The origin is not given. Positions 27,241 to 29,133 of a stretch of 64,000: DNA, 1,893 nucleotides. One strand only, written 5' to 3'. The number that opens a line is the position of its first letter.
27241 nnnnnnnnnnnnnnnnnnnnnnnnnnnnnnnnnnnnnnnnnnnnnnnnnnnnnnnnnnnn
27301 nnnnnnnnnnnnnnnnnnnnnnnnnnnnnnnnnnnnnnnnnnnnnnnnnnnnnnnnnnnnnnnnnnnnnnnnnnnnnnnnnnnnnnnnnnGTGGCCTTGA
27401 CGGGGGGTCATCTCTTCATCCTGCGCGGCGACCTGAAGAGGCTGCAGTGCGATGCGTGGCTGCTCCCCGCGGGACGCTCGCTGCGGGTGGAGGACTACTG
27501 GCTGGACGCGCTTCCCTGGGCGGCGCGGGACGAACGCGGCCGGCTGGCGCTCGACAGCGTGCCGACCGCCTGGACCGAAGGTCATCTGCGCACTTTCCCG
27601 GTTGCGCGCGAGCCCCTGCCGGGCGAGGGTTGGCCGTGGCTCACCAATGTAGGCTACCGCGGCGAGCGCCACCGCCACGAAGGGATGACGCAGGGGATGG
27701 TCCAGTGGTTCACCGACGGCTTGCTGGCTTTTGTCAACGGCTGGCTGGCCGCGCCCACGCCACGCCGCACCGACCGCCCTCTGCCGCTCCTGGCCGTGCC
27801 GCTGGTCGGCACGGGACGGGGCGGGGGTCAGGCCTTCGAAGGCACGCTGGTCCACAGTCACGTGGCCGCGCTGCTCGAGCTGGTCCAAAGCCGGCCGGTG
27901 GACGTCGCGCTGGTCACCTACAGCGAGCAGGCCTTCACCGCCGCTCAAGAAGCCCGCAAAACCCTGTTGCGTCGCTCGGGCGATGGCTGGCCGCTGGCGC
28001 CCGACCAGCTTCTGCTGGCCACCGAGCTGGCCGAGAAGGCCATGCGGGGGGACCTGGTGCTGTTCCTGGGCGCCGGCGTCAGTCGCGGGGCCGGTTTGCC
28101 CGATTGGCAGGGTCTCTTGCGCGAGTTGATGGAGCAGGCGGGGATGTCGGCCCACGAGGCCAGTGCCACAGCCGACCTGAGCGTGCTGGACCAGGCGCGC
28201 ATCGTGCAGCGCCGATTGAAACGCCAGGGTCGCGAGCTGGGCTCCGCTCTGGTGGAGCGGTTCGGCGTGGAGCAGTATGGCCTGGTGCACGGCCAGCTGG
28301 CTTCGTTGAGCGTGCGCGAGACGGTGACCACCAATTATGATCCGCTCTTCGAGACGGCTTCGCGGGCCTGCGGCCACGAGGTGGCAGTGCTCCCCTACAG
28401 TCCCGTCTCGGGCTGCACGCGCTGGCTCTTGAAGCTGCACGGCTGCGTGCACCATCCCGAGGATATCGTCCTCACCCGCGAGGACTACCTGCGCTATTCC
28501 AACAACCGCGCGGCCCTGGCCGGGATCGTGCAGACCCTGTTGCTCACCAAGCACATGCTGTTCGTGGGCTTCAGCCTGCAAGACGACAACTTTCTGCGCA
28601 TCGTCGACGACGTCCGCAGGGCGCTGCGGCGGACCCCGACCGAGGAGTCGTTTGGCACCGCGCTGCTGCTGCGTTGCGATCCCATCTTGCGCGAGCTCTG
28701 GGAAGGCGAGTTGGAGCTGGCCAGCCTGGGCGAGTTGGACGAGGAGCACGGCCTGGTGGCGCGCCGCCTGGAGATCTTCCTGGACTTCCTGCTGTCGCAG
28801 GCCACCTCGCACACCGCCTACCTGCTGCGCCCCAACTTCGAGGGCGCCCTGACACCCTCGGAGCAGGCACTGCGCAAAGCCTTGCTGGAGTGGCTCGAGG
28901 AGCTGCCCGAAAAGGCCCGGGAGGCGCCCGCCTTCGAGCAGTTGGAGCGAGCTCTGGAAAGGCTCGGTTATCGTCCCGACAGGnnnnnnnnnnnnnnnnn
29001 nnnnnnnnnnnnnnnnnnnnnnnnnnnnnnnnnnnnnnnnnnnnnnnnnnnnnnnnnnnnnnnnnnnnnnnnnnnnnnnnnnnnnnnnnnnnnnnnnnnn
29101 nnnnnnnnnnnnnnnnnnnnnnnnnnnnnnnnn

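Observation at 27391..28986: Single polypeptide combining a macro-like nucleotide-sensor fold with an intact SIR2_2 NADase catalytic core (ThsA-like logic with a different sensor).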

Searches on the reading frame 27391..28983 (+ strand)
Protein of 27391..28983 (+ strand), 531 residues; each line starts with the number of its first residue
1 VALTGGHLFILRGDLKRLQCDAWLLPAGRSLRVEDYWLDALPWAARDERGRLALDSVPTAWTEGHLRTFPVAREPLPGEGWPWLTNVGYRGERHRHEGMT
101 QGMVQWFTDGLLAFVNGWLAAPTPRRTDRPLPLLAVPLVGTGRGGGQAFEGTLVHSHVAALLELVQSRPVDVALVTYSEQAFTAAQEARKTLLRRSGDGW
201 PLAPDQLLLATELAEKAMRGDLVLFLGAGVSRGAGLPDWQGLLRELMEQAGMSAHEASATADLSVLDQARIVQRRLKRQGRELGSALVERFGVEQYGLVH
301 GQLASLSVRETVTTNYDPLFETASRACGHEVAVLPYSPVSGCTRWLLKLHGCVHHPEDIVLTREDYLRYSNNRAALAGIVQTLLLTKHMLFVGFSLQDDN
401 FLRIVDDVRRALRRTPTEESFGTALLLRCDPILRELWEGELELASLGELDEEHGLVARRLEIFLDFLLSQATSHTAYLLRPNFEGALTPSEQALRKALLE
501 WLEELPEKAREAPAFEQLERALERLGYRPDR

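Call 4: search_protein_families(library=pfam, proteins=[window:27391-28983:+], max_evalue=1)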
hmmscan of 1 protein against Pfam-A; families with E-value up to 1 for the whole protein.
window:27391-28983:+ (531 aa): 1 family
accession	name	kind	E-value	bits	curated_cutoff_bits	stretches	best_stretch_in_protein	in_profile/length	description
PF13289.12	SIR2_2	-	1.4e-26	93.7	24.5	1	310-430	2-123/141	SIR2-like domain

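Call 5: search_protein_families(library=padloc, proteins=[window:27391-28983:+], max_evalue=1)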
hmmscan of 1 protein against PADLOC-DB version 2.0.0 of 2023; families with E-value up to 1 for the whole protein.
window:27391-28983:+ (531 aa): 16 families
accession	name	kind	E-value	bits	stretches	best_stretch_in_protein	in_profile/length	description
PDLC00407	ThsA1|ThsA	-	1.4e-32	111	1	211-416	11-216/478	STALD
PDLC00409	ThsA1|ThsA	-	6.6e-24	82.6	1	212-414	13-215/242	STALD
PDLC04968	PDC-S25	-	2.6e-19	67.6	2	305-414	137-247/517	-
PDLC04967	PDC-S25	-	8.5e-15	52.7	1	312-418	150-261/528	-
PDLC02184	Dsr2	-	2.3e-12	43.8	1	211-409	14-222/1222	-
PDLC03856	LmuA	-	4.9e-12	43.7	1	212-410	7-219/433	-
PDLC02183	Dsr1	-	7.4e-11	38.5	1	203-414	10-235/1275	-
PDLC04167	Dsr1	-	6.3e-10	35.4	1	212-408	13-224/1248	-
PDLC04166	Dsr1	-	4e-07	26.1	1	212-398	15-210/1227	-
PDLC05061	PDC-S65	-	0.0001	19.7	1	217-257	28-68/592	-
PDLC00412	ThsA1|ThsA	-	0.00011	19.4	1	369-413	3-47/314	STALD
PDLC04082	SIR2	-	0.00063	16.7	1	216-256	12-52/345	-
PDLC04087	SIR2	-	0.00065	16.7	2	212-259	9-56/343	-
PDLC04081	SIR2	-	0.0087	13.3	1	312-331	141-160/345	-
PDLC02419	Aga_SIR2-PNTD1-PNTD2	-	0.019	11.7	1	221-249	7-35/558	Class I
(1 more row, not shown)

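Call 6: search_protein_families(library=ncbifam, proteins=[window:27391-28983:+], max_evalue=1)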
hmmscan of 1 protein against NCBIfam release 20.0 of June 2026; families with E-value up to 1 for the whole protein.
window:27391-28983:+ (531 aa): 2 families
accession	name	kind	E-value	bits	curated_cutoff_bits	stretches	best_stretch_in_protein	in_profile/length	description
NF041819.1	Dsr2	equivalog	1.7e-12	46.2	1400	1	211-406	9-214/1215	anti-phage defense-associated sirtuin Dsr2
NF041818.1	Dsr1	equivalog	1.5e-11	42.8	1400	1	201-405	8-226/1263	anti-phage defense-associated sirtuin Dsr1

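Call 7: search_solved_structures(query=window:27391-28983:+, max_evalue=1, show_alignments=2)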
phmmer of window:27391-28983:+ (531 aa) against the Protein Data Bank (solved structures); distinct sequences matched with E-value up to 1: 15.
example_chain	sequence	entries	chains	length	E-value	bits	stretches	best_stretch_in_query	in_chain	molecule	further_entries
8wkt_A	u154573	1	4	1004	1.1e-17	67.2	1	211-431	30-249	SIR2-like domain-containing protein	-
8k98_C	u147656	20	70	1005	1.1e-17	67.2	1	211-431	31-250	a protein | SIR2-like domain-containing protein | SIR2 family protein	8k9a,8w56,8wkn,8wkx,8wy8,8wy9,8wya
7uxt_B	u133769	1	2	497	8.6e-17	64.1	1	214-417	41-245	USG protein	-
8wks_A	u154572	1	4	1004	2.5e-16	62.6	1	211-431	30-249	SIR2-like domain-containing protein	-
8wyb_A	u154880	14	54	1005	2.5e-16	62.6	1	211-431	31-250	SIR2-like domain-containing protein | DSR2 H171A | DSR2(H171A)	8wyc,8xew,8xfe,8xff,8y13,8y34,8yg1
8wfn_A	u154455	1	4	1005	3.3e-15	58.9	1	211-431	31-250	SIR2-like domain-containing protein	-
6lhx_A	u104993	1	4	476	1.4e-14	56.8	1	210-415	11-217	ThsA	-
8bto_A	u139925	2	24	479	1.1e-13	53.9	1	203-415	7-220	NAD(+) hydrolase ThsA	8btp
8wc0_A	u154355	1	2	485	2.1e-13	53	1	219-405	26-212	NAD(+) hydrolase ThsA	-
9v0g_E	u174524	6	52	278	5.1e-13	51.7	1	213-403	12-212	NAD-dependent protein deacetylase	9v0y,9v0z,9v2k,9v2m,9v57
8zsf_D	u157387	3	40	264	3.1e-11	45.8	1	217-464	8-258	Sir2 family NAD-dependent protein deacetylase | KomC, SIR2 domain protein, NADase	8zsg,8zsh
9v12_i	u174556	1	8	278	1.6e-10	43.5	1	213-403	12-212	NAD-dependent protein deacetylase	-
9xvc_H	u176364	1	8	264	3e-10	42.6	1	217-464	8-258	KomC(H146N), a SIR2-domain NADase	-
8zsi_E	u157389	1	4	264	7.7e-10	41.2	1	217-464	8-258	Sir2 family NAD-dependent protein deacetylase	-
9t8a_A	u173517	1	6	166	0.54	12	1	266-329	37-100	A4 CO2 reductase protein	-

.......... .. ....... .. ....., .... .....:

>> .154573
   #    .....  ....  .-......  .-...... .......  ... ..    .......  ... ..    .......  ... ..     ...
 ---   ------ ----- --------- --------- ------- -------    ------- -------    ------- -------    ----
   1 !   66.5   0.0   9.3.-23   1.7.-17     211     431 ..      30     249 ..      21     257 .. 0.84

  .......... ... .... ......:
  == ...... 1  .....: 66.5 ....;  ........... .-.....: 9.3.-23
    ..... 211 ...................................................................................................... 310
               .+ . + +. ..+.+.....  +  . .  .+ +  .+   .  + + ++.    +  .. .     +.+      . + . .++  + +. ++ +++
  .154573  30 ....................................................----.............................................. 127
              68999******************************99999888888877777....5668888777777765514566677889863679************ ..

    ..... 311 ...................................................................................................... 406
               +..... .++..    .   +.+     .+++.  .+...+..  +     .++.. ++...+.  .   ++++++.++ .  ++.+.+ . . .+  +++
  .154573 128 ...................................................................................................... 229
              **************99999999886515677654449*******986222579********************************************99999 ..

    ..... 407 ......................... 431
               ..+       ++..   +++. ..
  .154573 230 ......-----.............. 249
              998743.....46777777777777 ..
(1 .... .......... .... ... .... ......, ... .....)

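Call 12: find_homologous_proteins(query=window:27391-28983:+, max_evalue=0.00001)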
Query window:27391-28983:+ (531 aa): 1270 proteins with E <= 0.00001 among 8000 candidates; the best 120 are listed.
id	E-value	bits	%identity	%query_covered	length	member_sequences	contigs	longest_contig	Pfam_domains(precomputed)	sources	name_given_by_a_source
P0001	0.0e+0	1197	100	100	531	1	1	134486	PF13289.13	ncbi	-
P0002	1.2e-269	914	78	99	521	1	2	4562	PF13289.13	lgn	-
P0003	2.7e-264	896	78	99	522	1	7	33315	PF13289.13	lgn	-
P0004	1.3e-236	804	72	99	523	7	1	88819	PF13289.13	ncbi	ncbi:MAG: SIR2 family protein [Candidatus Xenobia bacterium]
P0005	9.0e-170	584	73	72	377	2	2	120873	PF13289.13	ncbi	-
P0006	2.5e-143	497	51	98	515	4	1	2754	PF13289.13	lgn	-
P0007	9.6e-143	495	50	98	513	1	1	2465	PF13289.13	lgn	-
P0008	3.4e-135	470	50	98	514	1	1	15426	PF13289.13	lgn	-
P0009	9.1e-126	439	47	98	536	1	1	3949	PF13289.13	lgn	-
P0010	5.7e-124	433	47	99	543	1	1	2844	PF13289.13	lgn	-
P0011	1.0e-122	429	47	98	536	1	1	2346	PF13289.13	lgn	-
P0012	1.7e-122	428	46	99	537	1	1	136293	PF13289.13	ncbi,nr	ncbi:MAG: SIR2 family protein [Chloroflexi bacterium]|nr:SIR2 family protein [Chloroflexota bacteriu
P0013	1.3e-121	425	46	98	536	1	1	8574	PF13289.13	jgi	jgi:hypothetical protein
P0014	3.5e-121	424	47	98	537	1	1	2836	PF13289.13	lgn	-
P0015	6.8e-121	423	46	98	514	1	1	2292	PF13289.13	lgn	-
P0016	6.5e-120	419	52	80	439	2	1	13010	PF13289.13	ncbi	-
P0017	1.1e-119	419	47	99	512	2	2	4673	PF13289.13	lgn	-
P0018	1.9e-119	418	46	99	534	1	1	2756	PF13289.13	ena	-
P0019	9.0e-119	416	47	100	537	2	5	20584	PF13289.13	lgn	-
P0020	1.0e-118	415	46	99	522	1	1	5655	PF13289.13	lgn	-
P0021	1.9e-118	415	45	98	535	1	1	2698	PF13289.13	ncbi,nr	ncbi:MAG TPA: SIR2 family protein [Chloroflexota bacterium]|nr:SIR2 family protein [Chloroflexota ba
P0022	1.9e-118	415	45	98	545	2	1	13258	PF13289.13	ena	-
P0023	5.8e-118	413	47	98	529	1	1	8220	PF13289.13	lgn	-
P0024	1.6e-117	411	48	98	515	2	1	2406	PF13289.13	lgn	-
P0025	3.6e-117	410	46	99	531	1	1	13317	PF13289.13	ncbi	-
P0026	1.0e-116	409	45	98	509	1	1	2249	PF13289.13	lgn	-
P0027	1.1e-116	409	44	99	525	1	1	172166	PF13289.13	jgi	jgi:SIR2-like domain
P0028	1.2e-116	409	44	98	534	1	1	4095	PF13289.13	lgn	-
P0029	2.0e-116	408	45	98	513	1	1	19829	PF13289.13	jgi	jgi:hypothetical protein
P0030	2.0e-116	408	45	99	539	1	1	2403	PF13289.13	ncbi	-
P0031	7.4e-116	406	44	98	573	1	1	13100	PF13289.13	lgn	-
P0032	7.4e-116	406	45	98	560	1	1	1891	PF13289.13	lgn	-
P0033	8.3e-116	406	45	98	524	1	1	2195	PF13289.13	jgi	jgi:hypothetical protein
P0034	1.3e-115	405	46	99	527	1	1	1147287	PF13289.13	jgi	jgi:hypothetical protein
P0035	1.8e-115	405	45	98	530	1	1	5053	PF13289.13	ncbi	-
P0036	2.5e-115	404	44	98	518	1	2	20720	PF13289.13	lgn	-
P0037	4.5e-115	403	43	99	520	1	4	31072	PF13289.13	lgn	-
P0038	5.4e-115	403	44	99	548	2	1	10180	PF13289.13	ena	-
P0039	5.4e-115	403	44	98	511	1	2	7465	PF13289.13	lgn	-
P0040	6.3e-115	403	45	98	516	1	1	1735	PF13289.13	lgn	-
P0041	7.2e-115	403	46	99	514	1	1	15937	PF13289.13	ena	-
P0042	9.0e-115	402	45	99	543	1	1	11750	PF13289.13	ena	-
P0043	9.7e-115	402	46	98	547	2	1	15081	PF13289.13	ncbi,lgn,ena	-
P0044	9.8e-115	402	45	98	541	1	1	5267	PF13289.13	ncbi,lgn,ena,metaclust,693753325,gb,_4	metaclust:\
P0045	1.1e-114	402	46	99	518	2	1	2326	PF13289.13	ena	-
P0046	1.5e-114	402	44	98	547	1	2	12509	PF13289.13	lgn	-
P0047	2.2e-114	401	44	99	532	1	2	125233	PF13289.13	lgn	-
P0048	2.7e-114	401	45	99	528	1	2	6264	PF13289.13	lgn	-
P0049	7.0e-114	399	45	98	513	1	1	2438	PF13289.13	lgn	-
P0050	9.7e-114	399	43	99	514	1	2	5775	PF13289.13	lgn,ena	-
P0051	1.9e-113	398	43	99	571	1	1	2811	PF13289.13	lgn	-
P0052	4.4e-113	397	44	98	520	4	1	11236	PF13289.13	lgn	-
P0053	4.8e-113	397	45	96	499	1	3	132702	PF13289.13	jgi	jgi:hypothetical protein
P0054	4.9e-113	397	44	98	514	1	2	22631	PF13289.13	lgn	-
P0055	5.2e-113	397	42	98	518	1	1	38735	PF13289.13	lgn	-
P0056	8.0e-113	396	45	98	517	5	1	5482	PF13289.13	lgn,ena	-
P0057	1.0e-112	396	44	99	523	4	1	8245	PF13289.13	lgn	-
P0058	1.5e-112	395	44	99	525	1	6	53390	PF13289.13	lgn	-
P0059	1.5e-112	395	45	93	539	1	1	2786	PF13289.13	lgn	-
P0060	2.9e-112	394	44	98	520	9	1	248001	PF13289.13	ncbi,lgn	-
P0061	3.0e-112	394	44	98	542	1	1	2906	PF13289.13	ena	-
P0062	4.1e-112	394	43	99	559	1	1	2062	PF13289.13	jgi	jgi:hypothetical protein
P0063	5.0e-112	393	45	98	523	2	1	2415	PF13289.13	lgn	-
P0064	5.8e-112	393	45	99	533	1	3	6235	PF13289.13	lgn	-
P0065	7.6e-112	393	44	98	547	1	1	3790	PF13289.13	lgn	-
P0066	8.1e-112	393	42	99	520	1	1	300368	PF13289.13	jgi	jgi:SIR2-like domain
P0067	1.0e-111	392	43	98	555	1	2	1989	PF13289.13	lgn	-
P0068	1.1e-111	392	43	98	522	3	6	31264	PF13289.13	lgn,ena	-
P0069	1.7e-111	392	44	98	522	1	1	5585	PF13289.13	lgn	-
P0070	1.8e-111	392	45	99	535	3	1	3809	PF13289.13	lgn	-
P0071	2.3e-111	391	43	98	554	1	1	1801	PF13289.13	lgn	-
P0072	3.1e-111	391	44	98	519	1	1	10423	PF13289.13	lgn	-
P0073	3.4e-111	391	44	98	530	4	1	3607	PF13289.13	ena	-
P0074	3.6e-111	391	44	99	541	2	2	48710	PF13289.13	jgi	jgi:SIR2-like domain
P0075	4.5e-111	390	44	98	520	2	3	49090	PF13289.13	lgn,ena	-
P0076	5.5e-111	390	46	98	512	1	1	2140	PF13289.13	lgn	-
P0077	5.7e-111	390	45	98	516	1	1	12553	PF13289.13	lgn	-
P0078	5.8e-111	390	43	99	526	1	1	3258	PF13289.13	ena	-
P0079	5.9e-111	390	44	99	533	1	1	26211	PF13289.13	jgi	-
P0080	5.9e-111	390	44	98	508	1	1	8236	PF13289.13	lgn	-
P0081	6.0e-111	390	46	98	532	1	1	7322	PF13289.13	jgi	jgi:hypothetical protein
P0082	1.1e-110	389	44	99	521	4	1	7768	PF13289.13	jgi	jgi:hypothetical protein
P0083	1.2e-110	389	44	99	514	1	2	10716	PF13289.13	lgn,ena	-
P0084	2.0e-110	388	43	99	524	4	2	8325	PF13289.13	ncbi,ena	-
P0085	2.7e-110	388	45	98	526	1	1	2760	PF13289.13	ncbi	-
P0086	2.7e-110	388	43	98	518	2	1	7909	PF13289.13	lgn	-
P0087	3.1e-110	387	43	98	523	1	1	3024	PF13289.13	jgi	jgi:hypothetical protein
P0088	3.3e-110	387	45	99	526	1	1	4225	PF13289.13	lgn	-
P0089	3.3e-110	387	43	97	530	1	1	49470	PF13289.13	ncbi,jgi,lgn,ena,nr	ncbi:MAG TPA: SIR2 family protein [Chloroflexota bacterium]|nr:SIR2 family protein [Chloroflexota ba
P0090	4.4e-110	387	44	99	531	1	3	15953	PF13289.13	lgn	-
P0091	4.4e-110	387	45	99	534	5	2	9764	PF13289.13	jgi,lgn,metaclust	metaclust:\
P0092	4.4e-110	387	43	99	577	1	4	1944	PF13289.13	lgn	-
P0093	4.4e-110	387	44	99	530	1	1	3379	PF13289.13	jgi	jgi:hypothetical protein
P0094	7.2e-110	386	43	98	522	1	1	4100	PF13289.13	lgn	-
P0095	8.0e-110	386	42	99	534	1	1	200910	PF13289.13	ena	-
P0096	8.9e-110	386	44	99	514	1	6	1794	PF13289.13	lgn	-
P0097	1.4e-109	385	43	98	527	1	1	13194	PF13289.13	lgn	-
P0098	1.6e-109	385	43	98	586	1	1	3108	PF13289.13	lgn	-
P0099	1.7e-109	385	42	99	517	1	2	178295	PF13289.13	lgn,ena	-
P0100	1.8e-109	385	44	98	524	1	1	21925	PF13289.13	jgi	jgi:hypothetical protein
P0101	2.1e-109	385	45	99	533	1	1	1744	PF13289.13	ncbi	-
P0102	3.3e-109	384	46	98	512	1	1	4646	PF13289.13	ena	-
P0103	3.3e-109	384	44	99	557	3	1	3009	PF13289.13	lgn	-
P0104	4.1e-109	384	46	95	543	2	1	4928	PF13289.13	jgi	jgi:hypothetical protein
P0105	4.2e-109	384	43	99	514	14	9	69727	PF13289.13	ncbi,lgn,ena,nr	ncbi:MAG TPA: hypothetical protein EYO33_12300 [Phycisphaerales bacterium]|nr:hypothetical protein [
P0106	4.8e-109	384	44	99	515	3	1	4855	PF13289.13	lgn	-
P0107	5.2e-109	383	46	98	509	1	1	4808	PF13289.13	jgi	jgi:hypothetical protein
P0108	5.7e-109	383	44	98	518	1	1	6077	PF13289.13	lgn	-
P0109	7.0e-109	383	44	99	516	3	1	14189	PF13289.13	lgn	-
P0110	7.2e-109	383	44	99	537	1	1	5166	PF13289.13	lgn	-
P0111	9.5e-109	383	42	98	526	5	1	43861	PF13289.13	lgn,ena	-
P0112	1.0e-108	382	42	99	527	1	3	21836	PF13289.13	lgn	-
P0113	1.2e-108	382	43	98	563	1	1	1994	PF13289.13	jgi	jgi:hypothetical protein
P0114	1.4e-108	382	43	98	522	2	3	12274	PF13289.13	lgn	-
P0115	1.7e-108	382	44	98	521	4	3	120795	PF13289.13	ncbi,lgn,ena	-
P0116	2.2e-108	381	46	98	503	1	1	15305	PF13289.13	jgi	jgi:hypothetical protein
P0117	2.3e-108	381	45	93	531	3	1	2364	PF13289.13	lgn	-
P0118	2.4e-108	381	44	98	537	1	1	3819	PF13289.13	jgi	-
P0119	2.5e-108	381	43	99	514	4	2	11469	PF13289.13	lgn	-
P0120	2.5e-108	381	44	99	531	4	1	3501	PF13289.13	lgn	-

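Call 15: find_encoding_contigs(protein=P0012, flank=8000, max_places=2)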
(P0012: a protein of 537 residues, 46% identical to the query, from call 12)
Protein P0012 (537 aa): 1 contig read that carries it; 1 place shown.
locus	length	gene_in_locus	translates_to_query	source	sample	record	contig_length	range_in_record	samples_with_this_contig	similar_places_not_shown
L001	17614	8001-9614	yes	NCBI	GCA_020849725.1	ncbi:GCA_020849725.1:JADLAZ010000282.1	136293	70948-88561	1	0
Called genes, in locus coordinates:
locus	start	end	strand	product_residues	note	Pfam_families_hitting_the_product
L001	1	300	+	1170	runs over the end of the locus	PF04561:RNA_pol_Rpb2_2 (faint), PF04565:RNA_pol_Rpb2_3, PF10385:RNA_pol_Rpb2_45 (weak), PF00562:RNA_pol_Rpb2_6, PF04560:RNA_pol_Rpb2_7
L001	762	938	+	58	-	-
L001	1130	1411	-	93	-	-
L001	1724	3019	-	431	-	PF02195:ParB_N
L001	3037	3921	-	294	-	PF00142:Fer4_NifH (weak), PF01656:CbiA, PF02374:ArsA_ATPase, PF06564:CBP_BcsQ, PF09140:MipZ (faint), PF10609:ParA (weak), PF13614:AAA_31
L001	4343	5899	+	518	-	PF01381:HTH_3 (weak)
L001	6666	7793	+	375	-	-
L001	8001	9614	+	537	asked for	PF13289:SIR2_2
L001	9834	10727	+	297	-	-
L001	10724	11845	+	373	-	-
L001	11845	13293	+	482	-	-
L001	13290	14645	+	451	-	PF13086:AAA_11 (faint), PF13604:AAA_30 (faint), PF13245:AAA_19 (faint), PF13087:AAA_12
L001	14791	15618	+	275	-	-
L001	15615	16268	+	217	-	-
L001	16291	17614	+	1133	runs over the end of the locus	PF06114:Peptidase_M78, PF00580:UvrD-helicase, PF13245:AAA_19, PF13538:UvrD_C_2 (faint), PF13361:UvrD_C, PF12705:PDDEXK_1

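Call 16: find_encoding_contigs(protein=P0034, flank=8000, max_places=2)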
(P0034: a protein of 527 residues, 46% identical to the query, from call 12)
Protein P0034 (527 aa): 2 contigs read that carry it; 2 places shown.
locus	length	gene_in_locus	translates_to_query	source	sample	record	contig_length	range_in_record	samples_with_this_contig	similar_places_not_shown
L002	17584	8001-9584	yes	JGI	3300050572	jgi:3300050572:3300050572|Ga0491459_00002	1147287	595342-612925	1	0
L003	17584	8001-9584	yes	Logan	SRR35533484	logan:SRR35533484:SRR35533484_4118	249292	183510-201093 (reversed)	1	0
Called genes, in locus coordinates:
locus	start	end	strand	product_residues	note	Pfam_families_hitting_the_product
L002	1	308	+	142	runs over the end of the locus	-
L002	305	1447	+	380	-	PF02684:LpxB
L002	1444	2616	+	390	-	PF02684:LpxB (faint)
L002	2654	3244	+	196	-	-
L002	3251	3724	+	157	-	-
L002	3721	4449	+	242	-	PF00149:Metallophos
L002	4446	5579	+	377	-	-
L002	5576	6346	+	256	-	PF02517:Rce1-like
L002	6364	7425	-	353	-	PF16822:ALGX (faint), PF13472:Lipase_GDSL_2 (weak)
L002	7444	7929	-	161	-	-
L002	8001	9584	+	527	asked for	PF13289:SIR2_2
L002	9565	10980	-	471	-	-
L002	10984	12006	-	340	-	PF01207:Dus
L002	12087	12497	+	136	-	-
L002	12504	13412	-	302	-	-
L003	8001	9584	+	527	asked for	PF13289:SIR2_2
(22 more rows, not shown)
